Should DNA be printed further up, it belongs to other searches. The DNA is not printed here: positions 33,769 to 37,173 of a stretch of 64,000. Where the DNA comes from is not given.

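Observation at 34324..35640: DUF1156 methyltransferase with ~440-aa insertion containing a Cys4 zinc ribbon between AdoMet motif I and catalytic DPPY motif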

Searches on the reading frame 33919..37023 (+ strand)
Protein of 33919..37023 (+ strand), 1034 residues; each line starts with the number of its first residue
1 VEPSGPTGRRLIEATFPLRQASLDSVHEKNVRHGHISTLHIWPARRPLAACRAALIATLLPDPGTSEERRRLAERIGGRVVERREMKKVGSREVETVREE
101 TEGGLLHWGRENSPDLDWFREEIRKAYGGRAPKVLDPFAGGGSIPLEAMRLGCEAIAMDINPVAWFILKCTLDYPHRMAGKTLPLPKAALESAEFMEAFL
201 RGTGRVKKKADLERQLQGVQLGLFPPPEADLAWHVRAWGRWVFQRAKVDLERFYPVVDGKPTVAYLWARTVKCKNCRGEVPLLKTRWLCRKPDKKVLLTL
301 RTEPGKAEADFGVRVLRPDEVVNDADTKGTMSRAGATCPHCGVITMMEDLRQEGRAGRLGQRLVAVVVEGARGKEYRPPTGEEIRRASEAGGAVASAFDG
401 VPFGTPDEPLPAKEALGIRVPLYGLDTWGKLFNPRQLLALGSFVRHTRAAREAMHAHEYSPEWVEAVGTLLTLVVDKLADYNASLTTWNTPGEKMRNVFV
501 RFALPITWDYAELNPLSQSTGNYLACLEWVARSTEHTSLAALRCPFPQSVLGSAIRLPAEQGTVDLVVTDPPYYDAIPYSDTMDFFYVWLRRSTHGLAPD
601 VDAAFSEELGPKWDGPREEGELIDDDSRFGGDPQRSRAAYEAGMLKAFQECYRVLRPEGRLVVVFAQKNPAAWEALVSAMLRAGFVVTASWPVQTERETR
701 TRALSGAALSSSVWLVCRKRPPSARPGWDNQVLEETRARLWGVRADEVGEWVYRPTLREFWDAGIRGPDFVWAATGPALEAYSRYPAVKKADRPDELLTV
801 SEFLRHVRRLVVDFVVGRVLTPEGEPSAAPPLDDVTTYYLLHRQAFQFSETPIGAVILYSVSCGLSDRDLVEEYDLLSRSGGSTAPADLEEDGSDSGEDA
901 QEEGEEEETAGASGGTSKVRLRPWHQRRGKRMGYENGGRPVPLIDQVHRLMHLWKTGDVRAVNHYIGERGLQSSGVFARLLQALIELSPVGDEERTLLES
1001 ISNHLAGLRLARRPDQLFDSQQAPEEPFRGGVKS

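Call 5: search_protein_families(library=pfam, proteins=[window:33919-37023:+], max_evalue=0.01)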
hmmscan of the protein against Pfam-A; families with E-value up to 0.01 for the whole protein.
window:33919-37023:+ (1034 aa): 6 families
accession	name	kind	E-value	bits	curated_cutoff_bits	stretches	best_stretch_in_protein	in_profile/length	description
PF06634.17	DUF1156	-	3e-17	62.9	24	1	16-68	2-55/73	Protein of unknown function (DUF1156)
PF01555.25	N6_N4_Mtase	-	1e-07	32.6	26.7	1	564-685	1-72/221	DNA methylase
PF01170.24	UPF0020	-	3.6e-05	24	22.3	0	134-166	32-64/197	RMKL-like, methyltransferase domain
PF03602.21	Cons_hypoth95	-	0.00051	20.2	24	0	129-169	40-81/182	Conserved hypothetical protein 95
PF02086.21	MethyltransfD12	-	0.00092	19.4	22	1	116-173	9-63/253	D12 class N6 adenine-specific DNA methyltransferase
PF08241.18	Methyltransf_11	-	0.001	20.1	21.2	0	646-663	78-95/95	Methyltransferase domain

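Call 7: search_protein_families(library=padloc, proteins=[window:33919-37023:+], max_evalue=0.001)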
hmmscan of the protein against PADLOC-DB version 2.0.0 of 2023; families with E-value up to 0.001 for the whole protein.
window:33919-37023:+ (1034 aa): 24 families
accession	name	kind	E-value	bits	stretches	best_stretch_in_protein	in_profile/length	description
PDLC00661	HmaB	-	3.3e-113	377.4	1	9-815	8-809/973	DNA-adenine methylase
PDLC00660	HmaB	-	7.6e-109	363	1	7-811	7-805/967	DNA-adenine methylase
PDLC03233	MTase_II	-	2.2e-56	189.8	2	239-720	182-644/731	Type II methyltransferase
PDLC02189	DUF1156_MTase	-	2.3e-37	126.7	2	424-724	438-683/944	-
PDLC03352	MTase_II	-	3.9e-37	125.6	3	376-594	364-596/1023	Type II methyltransferase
PDLC03314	MTase_II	-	2.3e-22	76.9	2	564-720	547-679/944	Type II methyltransferase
PDLC03319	MTase_II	-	1.1e-12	45.6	2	108-173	5-66/503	Type II methyltransferase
PDLC02541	PglX|PglXI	-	3.3e-11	40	1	638-689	541-592/919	PglXI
PDLC04134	mad2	-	9.4e-10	35.9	1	550-688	344-420/492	mads_2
PDLC03312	MTase_II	-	4.6e-09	32.5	1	549-688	1113-1231/1344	Type II methyltransferase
PDLC03353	MTase_II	-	6.8e-08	30.4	1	560-670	24-86/260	Type II methyltransferase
PDLC03367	MTase_II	-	1.5e-07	28.1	0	133-175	44-86/633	Type II methyltransferase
PDLC03224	MTase_II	-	5.8e-07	26.8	1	132-170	95-133/481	Type II methyltransferase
PDLC03380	MTase_II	-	3.8e-06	24.4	0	550-590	249-289/393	Type II methyltransferase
PDLC03325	MTase_II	-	4.1e-06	23.8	0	134-173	95-134/426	Type II methyltransferase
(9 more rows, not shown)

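Call 8: search_protein_families(library=ncbifam, proteins=[window:33919-37023:+], max_evalue=0.001)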
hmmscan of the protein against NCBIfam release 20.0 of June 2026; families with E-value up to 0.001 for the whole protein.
window:33919-37023:+ (1034 aa): 2 families
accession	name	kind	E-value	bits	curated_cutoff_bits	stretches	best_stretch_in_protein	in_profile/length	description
NF042963.1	DUF1156_antiphage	equivalog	3.3e-51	174.4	1000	4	424-595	459-605/960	anti-phage-associated DUF1156 domain-containing protein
TIGR01177.1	TIGR01177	hypoth_equivalog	0.0001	21.7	316.55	0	133-161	185-213/330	TIGR01177 family methyltransferase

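Call 9: search_solved_structures(query=window:33919-37020:+, max_evalue=1, show_alignments=2)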
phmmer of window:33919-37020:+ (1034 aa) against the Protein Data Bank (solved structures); distinct sequences matched with E-value up to 1: 1.
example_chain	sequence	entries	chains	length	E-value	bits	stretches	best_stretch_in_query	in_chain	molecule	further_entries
1ws6_A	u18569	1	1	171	0.0096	16.9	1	126-174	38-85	methyltransferase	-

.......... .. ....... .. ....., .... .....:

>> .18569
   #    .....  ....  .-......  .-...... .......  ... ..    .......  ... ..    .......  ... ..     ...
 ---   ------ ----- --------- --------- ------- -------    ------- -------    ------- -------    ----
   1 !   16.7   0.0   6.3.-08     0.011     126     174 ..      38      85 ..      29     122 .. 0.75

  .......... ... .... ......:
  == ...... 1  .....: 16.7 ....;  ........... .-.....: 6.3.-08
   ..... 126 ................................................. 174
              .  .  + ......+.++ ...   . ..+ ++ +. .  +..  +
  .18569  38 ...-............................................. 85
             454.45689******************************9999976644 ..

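Call 10: find_homologous_proteins(query=window:33919-37020:+, max_evalue=1e-10)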
Query window:33919-37020:+ (1034 aa): 7983 proteins with E <= 1e-10 among 8000 candidates; the best 120 are listed.
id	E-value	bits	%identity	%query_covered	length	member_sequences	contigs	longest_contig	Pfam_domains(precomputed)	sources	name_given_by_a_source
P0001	0.0e+0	2239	93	100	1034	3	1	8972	PF06634.18,PF01555.25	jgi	jgi:adenine-specific DNA methylase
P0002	0.0e+0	2110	88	100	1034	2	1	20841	PF06634.18,PF01555.25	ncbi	-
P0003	0.0e+0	1612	70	97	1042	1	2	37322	PF06634.18,PF01555.25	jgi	jgi:putative DNA methylase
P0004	0.0e+0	1584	70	97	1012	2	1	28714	PF06634.18,PF01555.25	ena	-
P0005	0.0e+0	1570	70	97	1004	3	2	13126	PF06634.18,PF01555.25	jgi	-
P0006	0.0e+0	1558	67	97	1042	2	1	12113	PF06634.18,PF01555.25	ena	-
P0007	0.0e+0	1548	69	97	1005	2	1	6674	PF06634.18,PF01555.25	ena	-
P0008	0.0e+0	1497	68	97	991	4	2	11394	PF06634.18,PF08241.19,PF01555.25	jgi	jgi:adenine-specific DNA methylase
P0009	0.0e+0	1489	66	98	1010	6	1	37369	PF06634.18,PF01555.25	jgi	-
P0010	0.0e+0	1481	66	99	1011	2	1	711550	PF06634.18,PF01555.25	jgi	-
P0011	0.0e+0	1369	62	96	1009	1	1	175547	PF06634.18,PF01555.25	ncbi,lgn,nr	ncbi:MAG: DUF1156 domain-containing protein [Dehalococcoidia bacterium]|nr:DUF1156 domain-containing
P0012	0.0e+0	1368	61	97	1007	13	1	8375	PF06634.18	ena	-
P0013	0.0e+0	1363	60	97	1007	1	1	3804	PF06634.18,PF01555.25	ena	-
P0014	0.0e+0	1362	59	98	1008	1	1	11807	PF06634.18,PF01555.25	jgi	jgi:adenine-specific DNA methylase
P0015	0.0e+0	1361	60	97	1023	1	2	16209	PF06634.18,PF01555.25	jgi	jgi:putative DNA methylase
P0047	0.0e+0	1333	58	97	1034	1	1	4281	PF06634.18,PF01555.25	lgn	-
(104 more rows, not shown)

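Call 25: find_related_loci(query=A1, collection=genome_contigs, flank=6000)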
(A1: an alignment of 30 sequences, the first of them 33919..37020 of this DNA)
Query A1 (1034 aa) in genome_contigs; peptide patterns used: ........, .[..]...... (x = any residue, [..] = any of these).
600 stretches matched a pattern (row limit reached: there are more); 596 encode a relative of the query (tblastn E <= 1e-3); the best 80 are kept; 80 distinct loci.
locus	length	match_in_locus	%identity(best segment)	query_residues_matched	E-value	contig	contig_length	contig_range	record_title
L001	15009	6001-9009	61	10-1007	0e+0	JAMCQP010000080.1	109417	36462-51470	MAG: Bacillota bacterium isolate FK_Sedi_A_Bin.38 NODE_220_length_109417_cov_3.97282, whole genome shotgun sequence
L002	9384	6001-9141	58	10-1007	0e+0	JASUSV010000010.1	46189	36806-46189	MAG: Clostridia bacterium isolate DJKA97_NP-J24_bin.48 scaffold_200, whole genome shotgun sequence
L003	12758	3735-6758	57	10-1006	0e+0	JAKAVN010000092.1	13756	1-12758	MAG: Deltaproteobacteria bacterium isolate YP4.bin102 NODE_6234_length_13756_cov_1.875559, whole genome shotgun sequence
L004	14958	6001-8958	60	10-1007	0e+0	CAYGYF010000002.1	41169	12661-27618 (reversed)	MAG TPA_asm: uncultured Dehalococcoidia bacterium isolate ERP119294_co3_281 genome assembly, contig: NODE_329_length_411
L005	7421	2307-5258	60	10-1005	0e+0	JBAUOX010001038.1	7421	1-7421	MAG: Isosphaeraceae bacterium isolate MFD09680_ilm_asm_bin1 k127_162570, whole genome shotgun sequence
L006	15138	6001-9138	56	9-1017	0e+0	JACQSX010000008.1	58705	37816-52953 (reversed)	MAG: Acidobacteria bacterium isolate NC_groundwater_1396_Ag_S-0.65um_54_125 S_p65_S5_coassembly_k141_479802, whole genom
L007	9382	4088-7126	59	9-1021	0e+0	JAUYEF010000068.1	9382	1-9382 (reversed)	MAG: Bacillota bacterium isolate C20_metabat.bin.95_sub C20_k141_591794, whole genome shotgun sequence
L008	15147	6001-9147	56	2-1007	0e+0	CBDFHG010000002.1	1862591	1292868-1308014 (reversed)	MAG: Thermohalobaculum sp. isolate 6f21eef3-4e04-431d-82cf-8d107b5bd39d genome assembly, contig: contig_2, whole genome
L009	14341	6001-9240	54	10-1017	0e+0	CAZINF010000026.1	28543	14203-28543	MAG TPA_asm: uncultured Syntrophus sp. isolate SRP302447_co1_400 genome assembly, contig: NODE_4459_length_28543_cov_36.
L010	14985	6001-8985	57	9-1017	0e+0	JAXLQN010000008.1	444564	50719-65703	MAG: Bryobacteraceae bacterium isolate STL-ACI4 C1.176.fa-8, whole genome shotgun sequence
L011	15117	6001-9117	54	10-1006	0e+0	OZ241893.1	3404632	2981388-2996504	MAG: Alphaproteobacteria bacterium isolate 372c8a3c-6624-47a1-ade8-b907dd38f8d0 genome assembly, chromosome: 1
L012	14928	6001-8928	54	10-1017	0e+0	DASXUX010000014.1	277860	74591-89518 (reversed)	MAG TPA_asm: Planctomycetota bacterium isolate SMAG_U4729 k141_244818, whole genome shotgun sequence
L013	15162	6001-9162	53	7-1013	0e+0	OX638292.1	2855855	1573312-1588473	MAG: uncultured Dehalococcoidia bacterium isolate 695a8b18-9d85-47ae-89af-9793d4c73328 genome assembly, chromosome: 1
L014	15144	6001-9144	54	5-1006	0e+0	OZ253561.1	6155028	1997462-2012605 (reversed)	MAG: Spirochaetia bacterium isolate ba2874e9-b452-4f5e-a21f-6ab892bda592 genome assembly, chromosome: 1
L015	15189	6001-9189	54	9-1016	0e+0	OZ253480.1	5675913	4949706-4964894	MAG: uncultured Candidatus Binatia bacterium isolate 01c1d691-c9b9-4499-9944-1e5a173e9d55 genome assembly, chromosome: 1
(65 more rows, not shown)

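Call 39: predict_structure(alignment_id=A1)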
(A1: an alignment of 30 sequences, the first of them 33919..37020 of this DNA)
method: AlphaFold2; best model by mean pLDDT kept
length: 1034 residues; sequences in the alignment: 30
mean_pLDDT: 58.5   pTM: 0.44
mean pLDDT of the five models: 58.5, 57.7, 55.5, 55.4, 55.0
residues with pLDDT >= 90: 2; 70-90: 379; 50-70: 262; < 50: 391
segments of 3 or more residues with pLDDT < 50: 1-51, 108-111, 130-164, 414-418, 480-583, 606-628, 666-668, 693-712, 820-939, 1012-1034
pLDDT, mean of each block of 10 residues (from residue 1): 33 36 30 27 40 53 62 62 62 55 54 64 60 43 43 39 51 63 87 83 73 79 83 83 81 69 73 88 77 76 82 81 66 81 84 80 79 77 83 83 73 52 70 75 84 88 81 60 35 32 27 34 38 40 35 30 25 34 55 64 49 42 42 61 66 68 55 71 79 41 33 66 81 84 70 71 57 74 86 81 75 58 38 46 35 41 37 31 27 25 24 23 37 45 67 77 75 62 63 75 72 37 31 31
secondary structure, 60 per line:
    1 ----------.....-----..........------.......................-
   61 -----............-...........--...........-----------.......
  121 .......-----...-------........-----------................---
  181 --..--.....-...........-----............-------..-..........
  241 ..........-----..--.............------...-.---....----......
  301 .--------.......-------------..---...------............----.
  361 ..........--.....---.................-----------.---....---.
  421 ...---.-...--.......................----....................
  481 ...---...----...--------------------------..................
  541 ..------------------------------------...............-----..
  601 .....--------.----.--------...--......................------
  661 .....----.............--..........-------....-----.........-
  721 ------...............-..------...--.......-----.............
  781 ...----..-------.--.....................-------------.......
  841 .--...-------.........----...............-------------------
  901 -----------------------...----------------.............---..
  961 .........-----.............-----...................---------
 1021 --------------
elements in order (helices of 4 or more, strands of 3 or more residues): H11-15 H21-30 H37-59 H66-77 E79-89 E92-102 H114-127 H143-150 H162-177 H187-191 H193-203 H209-220 H231-250 E260-272 E279-281 E287-290 E295-301 E310-316 E335-337 E344-346 H347-355 E360-370 E373-377 H381-397 H413-416 H420-423 H434-456 H461-483 E487-489 E494-496 H523-542 H579-593 H599-605 H633-654 E661-665 H670-682 E685-694 H702-705 E711-719 H729-741 E751-753 H756-762 H768-783 H800-820 H834-841 H854-862 H867-881 H943-955 H959-969 H975-987 H993-1011
